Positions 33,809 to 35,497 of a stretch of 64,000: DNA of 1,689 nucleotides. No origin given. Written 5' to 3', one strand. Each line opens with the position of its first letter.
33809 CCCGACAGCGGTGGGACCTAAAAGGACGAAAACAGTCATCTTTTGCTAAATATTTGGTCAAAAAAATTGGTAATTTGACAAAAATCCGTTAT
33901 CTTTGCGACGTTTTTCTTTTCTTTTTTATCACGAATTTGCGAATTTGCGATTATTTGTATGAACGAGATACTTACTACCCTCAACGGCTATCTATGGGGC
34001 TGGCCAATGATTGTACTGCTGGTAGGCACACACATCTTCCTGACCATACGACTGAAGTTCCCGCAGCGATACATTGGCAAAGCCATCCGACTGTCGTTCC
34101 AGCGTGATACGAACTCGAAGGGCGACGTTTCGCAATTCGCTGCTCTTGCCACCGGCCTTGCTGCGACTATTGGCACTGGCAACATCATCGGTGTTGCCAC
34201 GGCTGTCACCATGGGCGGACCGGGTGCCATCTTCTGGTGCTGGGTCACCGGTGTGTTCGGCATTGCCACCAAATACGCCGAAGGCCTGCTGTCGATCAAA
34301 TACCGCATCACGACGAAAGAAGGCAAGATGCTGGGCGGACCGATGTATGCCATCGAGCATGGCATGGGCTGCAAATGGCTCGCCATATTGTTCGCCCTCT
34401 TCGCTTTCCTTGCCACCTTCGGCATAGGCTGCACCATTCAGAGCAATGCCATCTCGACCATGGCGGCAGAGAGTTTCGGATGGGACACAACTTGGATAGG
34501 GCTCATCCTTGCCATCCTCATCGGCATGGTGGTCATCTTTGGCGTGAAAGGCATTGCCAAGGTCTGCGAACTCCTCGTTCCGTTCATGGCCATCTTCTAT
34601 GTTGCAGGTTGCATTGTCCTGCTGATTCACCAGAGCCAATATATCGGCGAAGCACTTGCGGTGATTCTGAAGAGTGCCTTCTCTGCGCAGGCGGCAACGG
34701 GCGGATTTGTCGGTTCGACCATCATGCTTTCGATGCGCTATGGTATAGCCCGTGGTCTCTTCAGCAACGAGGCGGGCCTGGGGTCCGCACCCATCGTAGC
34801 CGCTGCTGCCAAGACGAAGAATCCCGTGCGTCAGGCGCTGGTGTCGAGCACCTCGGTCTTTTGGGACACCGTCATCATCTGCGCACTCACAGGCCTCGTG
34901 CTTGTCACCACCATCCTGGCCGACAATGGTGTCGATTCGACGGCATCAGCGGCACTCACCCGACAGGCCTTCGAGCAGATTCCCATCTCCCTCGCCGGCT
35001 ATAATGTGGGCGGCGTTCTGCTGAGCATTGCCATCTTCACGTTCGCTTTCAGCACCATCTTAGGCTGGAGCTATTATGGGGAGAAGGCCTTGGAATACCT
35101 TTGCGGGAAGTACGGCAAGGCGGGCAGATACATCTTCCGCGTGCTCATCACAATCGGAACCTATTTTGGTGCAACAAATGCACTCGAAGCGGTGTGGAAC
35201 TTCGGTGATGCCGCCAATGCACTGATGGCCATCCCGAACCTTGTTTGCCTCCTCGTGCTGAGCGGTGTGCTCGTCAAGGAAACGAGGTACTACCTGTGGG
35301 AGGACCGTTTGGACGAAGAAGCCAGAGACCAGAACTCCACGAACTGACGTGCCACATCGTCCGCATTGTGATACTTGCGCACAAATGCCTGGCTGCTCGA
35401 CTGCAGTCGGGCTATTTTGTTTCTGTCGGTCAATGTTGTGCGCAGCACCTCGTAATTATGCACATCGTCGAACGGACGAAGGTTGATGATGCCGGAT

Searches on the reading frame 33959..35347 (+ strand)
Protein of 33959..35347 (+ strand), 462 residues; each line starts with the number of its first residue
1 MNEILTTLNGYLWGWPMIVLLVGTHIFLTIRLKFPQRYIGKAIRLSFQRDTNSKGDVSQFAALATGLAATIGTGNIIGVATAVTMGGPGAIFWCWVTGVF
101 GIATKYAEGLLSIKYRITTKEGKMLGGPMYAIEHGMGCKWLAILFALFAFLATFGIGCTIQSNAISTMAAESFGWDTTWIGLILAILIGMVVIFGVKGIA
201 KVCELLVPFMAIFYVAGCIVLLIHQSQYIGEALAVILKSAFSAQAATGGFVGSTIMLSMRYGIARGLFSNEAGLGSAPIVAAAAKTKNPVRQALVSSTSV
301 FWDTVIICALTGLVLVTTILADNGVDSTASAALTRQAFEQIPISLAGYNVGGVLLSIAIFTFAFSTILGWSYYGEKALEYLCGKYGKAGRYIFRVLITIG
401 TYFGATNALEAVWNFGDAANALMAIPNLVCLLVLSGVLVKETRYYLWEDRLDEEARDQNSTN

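Call 11: search_protein_families(library=pfam, proteins=[window:33959-35347:+])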
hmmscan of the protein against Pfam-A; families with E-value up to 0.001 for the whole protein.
window:33959-35347:+ (462 aa): 1 family
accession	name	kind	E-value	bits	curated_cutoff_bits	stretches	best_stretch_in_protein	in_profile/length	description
PF01235.23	Na_Ala_symp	-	1.8e-132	442.8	24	1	48-452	4-386/392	Sodium:alanine symporter family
